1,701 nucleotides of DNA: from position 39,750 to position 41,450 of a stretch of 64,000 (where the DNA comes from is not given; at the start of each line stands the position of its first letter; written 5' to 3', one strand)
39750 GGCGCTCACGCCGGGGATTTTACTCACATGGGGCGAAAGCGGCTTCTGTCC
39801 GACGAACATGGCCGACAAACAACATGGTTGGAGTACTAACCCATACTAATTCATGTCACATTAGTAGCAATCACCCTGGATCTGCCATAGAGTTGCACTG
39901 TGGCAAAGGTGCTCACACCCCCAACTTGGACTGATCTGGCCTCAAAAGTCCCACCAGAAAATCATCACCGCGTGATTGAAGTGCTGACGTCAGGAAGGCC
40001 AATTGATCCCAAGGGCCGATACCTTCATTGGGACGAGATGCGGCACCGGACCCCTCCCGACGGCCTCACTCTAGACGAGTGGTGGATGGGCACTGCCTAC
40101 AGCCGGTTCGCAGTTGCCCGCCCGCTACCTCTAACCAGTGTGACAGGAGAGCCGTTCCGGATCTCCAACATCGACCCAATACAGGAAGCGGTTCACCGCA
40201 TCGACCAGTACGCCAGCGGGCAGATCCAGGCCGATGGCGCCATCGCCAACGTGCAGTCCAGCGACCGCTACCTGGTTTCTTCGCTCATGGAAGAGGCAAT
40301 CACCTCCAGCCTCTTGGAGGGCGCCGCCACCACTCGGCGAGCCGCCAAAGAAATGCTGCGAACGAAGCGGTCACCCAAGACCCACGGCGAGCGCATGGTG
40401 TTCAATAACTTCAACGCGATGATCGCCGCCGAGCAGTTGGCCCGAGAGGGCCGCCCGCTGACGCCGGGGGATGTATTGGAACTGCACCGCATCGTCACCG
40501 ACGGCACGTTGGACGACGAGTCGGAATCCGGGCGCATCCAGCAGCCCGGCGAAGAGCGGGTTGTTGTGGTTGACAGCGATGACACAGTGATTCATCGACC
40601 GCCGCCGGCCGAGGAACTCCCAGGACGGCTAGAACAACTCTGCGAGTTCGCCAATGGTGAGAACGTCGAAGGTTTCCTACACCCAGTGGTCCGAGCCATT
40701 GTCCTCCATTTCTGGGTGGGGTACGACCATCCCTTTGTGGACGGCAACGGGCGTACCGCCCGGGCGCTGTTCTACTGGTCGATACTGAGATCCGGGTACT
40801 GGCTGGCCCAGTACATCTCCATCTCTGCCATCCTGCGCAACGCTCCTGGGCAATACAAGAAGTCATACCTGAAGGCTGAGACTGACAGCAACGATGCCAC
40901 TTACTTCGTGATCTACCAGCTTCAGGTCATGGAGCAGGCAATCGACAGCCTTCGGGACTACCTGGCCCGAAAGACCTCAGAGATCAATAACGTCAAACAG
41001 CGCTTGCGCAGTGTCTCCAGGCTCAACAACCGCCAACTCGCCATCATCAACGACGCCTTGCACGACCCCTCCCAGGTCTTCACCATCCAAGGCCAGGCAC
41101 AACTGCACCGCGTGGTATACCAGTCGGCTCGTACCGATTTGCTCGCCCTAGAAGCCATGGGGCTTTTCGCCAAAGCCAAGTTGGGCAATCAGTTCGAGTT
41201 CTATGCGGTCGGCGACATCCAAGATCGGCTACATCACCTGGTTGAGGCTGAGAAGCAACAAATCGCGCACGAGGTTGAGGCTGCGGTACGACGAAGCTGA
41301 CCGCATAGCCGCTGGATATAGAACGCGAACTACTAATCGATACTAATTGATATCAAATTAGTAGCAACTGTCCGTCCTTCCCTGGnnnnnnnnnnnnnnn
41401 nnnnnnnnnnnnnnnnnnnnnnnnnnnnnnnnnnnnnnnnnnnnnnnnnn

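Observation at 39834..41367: The second fic gene is a single-gene cassette bracketed by 37-bp imperfect direct repeats containing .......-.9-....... palindromes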

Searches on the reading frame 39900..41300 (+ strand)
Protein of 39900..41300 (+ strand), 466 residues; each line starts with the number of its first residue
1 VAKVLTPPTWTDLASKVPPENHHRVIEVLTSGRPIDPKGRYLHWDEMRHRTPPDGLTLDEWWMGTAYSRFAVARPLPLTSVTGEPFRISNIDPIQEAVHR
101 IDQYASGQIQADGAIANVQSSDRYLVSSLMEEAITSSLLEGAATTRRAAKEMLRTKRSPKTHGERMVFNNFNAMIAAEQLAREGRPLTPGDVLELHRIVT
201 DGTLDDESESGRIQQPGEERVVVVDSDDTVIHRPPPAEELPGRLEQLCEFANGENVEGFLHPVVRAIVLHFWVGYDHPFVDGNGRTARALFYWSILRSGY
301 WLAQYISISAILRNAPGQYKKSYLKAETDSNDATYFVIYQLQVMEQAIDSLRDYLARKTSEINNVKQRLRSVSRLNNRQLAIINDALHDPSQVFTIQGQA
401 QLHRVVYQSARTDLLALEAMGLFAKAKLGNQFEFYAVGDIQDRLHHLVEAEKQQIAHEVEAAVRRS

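Call 7: search_protein_families(library=pfam, proteins=[window:39900-41300:+])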
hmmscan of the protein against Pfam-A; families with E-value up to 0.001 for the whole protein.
window:39900-41300:+ (466 aa): 1 family
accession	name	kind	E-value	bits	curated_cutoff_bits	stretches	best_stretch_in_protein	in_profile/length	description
PF02661.23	Fic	-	9.6e-18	65.3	24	1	186-293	1-91/93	Fic/DOC family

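Call 8: find_homologous_proteins(query=window:39900-41297:+, max_evalue=1e-20)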
Query window:39900-41297:+ (466 aa): 8000 proteins with E <= 1e-20 among 8000 candidates; the best 120 are listed.
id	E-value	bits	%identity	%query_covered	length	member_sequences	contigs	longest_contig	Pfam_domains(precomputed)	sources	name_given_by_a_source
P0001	1.5e-294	995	100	95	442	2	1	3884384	PF02661.24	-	-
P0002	5.3e-279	944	91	99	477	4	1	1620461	PF02661.24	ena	-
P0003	5.2e-263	891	84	100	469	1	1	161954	PF02661.24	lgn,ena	-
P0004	6.0e-250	848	80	99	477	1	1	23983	PF02661.24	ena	-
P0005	1.2e-248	844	79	99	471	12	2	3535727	PF02661.24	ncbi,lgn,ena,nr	ncbi:MAG: Fic family protein [bacterium]|nr:Fic family protein [bacterium]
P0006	2.4e-248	843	82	96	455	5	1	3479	PF02661.24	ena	-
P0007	3.9e-242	822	79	97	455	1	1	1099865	PF02661.24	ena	-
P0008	3.3e-239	812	76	99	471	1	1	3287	PF02661.24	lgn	-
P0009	8.5e-239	811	78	97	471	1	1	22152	PF02661.24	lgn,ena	-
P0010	6.7e-238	808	78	97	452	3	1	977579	PF02661.24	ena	-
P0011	2.5e-236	803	76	99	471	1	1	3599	PF02661.24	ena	-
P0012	5.4e-236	802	76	96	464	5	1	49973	PF02661.24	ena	-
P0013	1.3e-232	791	76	99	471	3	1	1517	PF02661.24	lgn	-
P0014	8.6e-232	788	81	91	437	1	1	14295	PF02661.24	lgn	-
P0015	3.6e-225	766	75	96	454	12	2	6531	PF02661.24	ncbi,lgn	-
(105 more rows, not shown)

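Call 10: find_related_loci(query=window:39900-41297:+, collection=genome_contigs, flank=6000)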
Query window:39900-41297:+ (466 aa) in genome_contigs; peptide patterns used: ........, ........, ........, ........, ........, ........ (x = any residue, [..] = any of these).
67 stretches matched a pattern; 30 encode a relative of the query (tblastn E <= 1e-3); 30 distinct loci.
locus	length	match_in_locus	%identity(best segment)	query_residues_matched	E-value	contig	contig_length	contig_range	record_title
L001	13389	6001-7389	87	1-463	0e+0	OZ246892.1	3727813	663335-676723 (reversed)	MAG: Acidimicrobiales bacterium isolate 3c6b77ed-a9df-485c-af98-3e10d3554373 genome assembly, chromosome: 1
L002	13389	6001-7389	80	1-463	0e+0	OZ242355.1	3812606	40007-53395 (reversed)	MAG: Acidimicrobiales bacterium isolate 104998a1-4135-4d78-96d2-be0913496795 genome assembly, chromosome: 1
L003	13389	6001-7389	79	1-463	0e+0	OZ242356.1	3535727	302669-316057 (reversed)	MAG: Acidimicrobiales bacterium isolate 1ff3c0e0-a0fb-4382-b91d-522820076fd5 genome assembly, chromosome: 1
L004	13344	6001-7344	78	1-448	0e+0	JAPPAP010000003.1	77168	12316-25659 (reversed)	MAG: bacterium isolate IRC1_bin_38 NODE_324_length_77168_cov_35.6779, whole genome shotgun sequence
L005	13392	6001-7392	71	1-459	0e+0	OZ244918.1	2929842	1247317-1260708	MAG: Candidatus Poriferisocius sp. isolate 059c7ca3-f08e-4c66-a120-614690c839ce genome assembly, chromosome: 1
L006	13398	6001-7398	74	1-466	0e+0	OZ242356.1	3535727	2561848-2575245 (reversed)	MAG: Acidimicrobiales bacterium isolate 1ff3c0e0-a0fb-4382-b91d-522820076fd5 genome assembly, chromosome: 1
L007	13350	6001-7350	64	1-450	0e+0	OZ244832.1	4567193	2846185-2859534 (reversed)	MAG: Candidatus Aldehydirespirator sp. isolate 45bd059b-89eb-4db7-924e-096435c6defb genome assembly, chromosome: 1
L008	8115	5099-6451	63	1-451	0e+0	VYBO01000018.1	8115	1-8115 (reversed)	MAG: Acidimicrobiaceae bacterium isolate SB0673_bin_3 NODE_1801_length_8115_cov_72.564764, whole genome shotgun sequence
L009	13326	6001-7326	62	5-449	0e+0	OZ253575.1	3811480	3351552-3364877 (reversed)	MAG: Tepidiformaceae bacterium isolate 75d77762-d14d-4840-8cb0-48f4955156da genome assembly, chromosome: 1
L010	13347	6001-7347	60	1-452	3e-174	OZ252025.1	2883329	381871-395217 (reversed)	MAG: Tepidiformaceae bacterium isolate 3f689474-81d8-43ed-847c-52baaaf9794b genome assembly, chromosome: 1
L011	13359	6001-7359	58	1-453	2e-164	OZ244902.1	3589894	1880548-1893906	MAG: Candidatus Aldehydirespiratoraceae bacterium isolate bf933abc-1264-4233-9eb6-ae217d3e59e6 genome assembly, chromoso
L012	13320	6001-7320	50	1-444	2e-147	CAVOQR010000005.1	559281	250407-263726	MAG: uncultured Gammaproteobacteria bacterium isolate MFD09964.bin.1.69 genome assembly, contig: contig_23962, whole gen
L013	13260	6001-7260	50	25-447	1e-142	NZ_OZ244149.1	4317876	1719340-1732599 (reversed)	MAG: Candidatus Palauibacter sp. isolate 0d4ab03e-7888-48a4-aad6-e62ffb5e22cc chromosome 1, complete sequence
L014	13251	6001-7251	51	28-447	2e-142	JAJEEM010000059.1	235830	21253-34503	MAG: Gemmatimonadetes bacterium isolate p16x34bins.34 k141_398138, whole genome shotgun sequence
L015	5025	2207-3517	49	6-444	1e-142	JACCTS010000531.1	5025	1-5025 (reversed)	MAG: Rubrobacter sp. isolate MGR_bin80 SD2897-2912_k127_4012755, whole genome shotgun sequence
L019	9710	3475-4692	51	37-444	1e-135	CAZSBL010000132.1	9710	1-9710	MAG TPA_asm: uncultured Gemmatimonadaceae bacterium isolate binchicken_co17_384 genome assembly, contig: NODE_14716_leng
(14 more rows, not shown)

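Call 15: search_solved_structures(query=window:39900-41297:+, max_evalue=0.01, show_alignments=2)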
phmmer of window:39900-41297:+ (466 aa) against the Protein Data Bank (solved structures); distinct sequences matched with E-value up to 0.01: 27.
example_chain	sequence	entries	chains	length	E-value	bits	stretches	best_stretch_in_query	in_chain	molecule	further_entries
4rgl_A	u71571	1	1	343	8.1e-14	54.7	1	183-349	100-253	Filamentation induced by cAMP protein Fic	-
6i7j_A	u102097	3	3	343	1e-10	44.5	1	178-300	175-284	Adenosine monophosphate-protein transferase FICD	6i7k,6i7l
6i7g_A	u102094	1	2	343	1.3e-10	44.1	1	180-300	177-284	Adenosine monophosphate-protein transferase FICD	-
4u04_A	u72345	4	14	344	1.4e-10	44.1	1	180-300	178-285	Adenosine monophosphate-protein transferase FICD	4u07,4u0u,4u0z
6i7h_A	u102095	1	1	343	1.5e-10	44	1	180-300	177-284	Adenosine monophosphate-protein transferase FICD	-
6i7i_A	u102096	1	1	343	1.6e-10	43.8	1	181-300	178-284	Adenosine monophosphate-protein transferase FICD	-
9yz5_A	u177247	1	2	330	2e-10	43.5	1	182-300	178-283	Protein adenylyltransferase FICD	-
6zmd_B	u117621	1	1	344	2e-10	43.5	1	181-300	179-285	Protein adenylyltransferase FICD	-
4u0s_A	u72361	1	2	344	2.1e-10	43.5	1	182-300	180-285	Adenosine monophosphate-protein transferase FICD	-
7b7z_A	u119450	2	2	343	2.6e-09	39.9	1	178-300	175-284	Protein adenylyltransferase FICD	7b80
5jj6_A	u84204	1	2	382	1.1e-08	37.8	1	149-300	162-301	Adenosine monophosphate-protein transferase FICD homolog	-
5jj7_A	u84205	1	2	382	1.4e-08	37.4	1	151-300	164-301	Adenosine monophosphate-protein transferase FICD homolog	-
7xux_A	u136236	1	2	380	4.2e-08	35.9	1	130-330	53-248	Fido domain-containing protein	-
3cuc_A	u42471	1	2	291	1.3e-07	34.2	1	162-302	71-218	Protein of unknown function with a Fic domain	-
8cil_A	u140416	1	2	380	1.9e-07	33.7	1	232-391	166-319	Fic family protein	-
7cb8_A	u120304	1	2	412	3.9e-05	26.1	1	229-304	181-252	Fic-domain containing protein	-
3eqx_A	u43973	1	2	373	0.0005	22.4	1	229-349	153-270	FIC DOMAIN CONTAINING TRANSCRIPTIONAL REGULATOR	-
3zcn_A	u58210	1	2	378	0.00051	22.4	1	229-349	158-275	ADENOSINE MONOPHOSPHATE-PROTEIN TRANSFERASE SOFIC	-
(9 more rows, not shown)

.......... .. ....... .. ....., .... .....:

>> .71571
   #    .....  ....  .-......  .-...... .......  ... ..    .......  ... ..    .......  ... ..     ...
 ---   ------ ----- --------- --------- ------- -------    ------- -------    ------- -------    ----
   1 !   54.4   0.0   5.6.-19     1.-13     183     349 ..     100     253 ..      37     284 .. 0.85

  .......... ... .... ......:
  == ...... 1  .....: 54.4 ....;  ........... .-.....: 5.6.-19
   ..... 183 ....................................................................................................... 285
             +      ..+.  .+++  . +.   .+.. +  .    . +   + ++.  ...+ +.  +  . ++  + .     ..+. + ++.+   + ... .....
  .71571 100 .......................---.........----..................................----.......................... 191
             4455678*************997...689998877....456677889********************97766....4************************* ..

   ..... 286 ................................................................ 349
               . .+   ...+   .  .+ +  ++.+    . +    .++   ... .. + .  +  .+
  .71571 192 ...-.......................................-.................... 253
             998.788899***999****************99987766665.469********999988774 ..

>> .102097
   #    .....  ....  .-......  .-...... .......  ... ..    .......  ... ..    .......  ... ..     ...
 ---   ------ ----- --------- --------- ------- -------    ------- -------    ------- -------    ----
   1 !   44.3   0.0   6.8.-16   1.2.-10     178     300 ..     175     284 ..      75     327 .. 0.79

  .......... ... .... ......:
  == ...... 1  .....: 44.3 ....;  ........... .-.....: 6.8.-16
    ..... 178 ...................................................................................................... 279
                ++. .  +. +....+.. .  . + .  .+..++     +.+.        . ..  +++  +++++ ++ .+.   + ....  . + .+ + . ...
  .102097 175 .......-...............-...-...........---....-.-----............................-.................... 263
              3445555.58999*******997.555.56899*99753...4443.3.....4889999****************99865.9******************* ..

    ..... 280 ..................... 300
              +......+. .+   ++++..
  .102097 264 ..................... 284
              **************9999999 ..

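Call 33: predict_structure(alignment_id=A1)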
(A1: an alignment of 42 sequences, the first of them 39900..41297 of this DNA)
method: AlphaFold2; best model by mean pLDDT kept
length: 466 residues; sequences in the alignment: 42
mean_pLDDT: 79.9   pTM: 0.74
mean pLDDT of the five models: 79.9, 79.1, 73.8, 71.2, 68.3
residues with pLDDT >= 90: 107; 70-90: 282; 50-70: 48; < 50: 29
segments of 3 or more residues with pLDDT < 50: 107-127, 303-305, 310-314
pLDDT, mean of each block of 10 residues (from residue 1): 73 80 85 84 88 89 90 88 89 83 56 33 44 73 78 81 91 90 91 95 90 90 76 89 94 69 87 89 84 80 51 57 80 88 76 67 72 82 79 84 89 94 88 86 83 77 70
secondary structure, 60 per line:
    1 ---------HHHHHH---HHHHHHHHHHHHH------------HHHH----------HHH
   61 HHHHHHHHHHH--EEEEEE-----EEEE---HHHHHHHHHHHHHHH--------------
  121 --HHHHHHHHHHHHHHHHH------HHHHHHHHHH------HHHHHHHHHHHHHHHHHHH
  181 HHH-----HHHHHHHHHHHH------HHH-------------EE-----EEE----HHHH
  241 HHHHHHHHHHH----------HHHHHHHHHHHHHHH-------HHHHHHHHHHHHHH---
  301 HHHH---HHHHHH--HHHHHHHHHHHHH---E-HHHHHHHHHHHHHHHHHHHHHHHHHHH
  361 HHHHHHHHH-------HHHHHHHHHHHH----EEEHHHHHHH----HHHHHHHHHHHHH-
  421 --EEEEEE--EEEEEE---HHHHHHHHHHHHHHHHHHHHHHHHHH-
elements in order: H10-15 H19-31 H44-47 H58-71 E74-79 E85-88 H92-106 H123-139 H146-155 H162-183 H189-200 E230-232 H237-251 H262-276 H284-297 H301-304 H308-313 H316-328 H334-369 H377-388 E393-395 H396-402 H407-419 E423-428 E431-436 H440-465
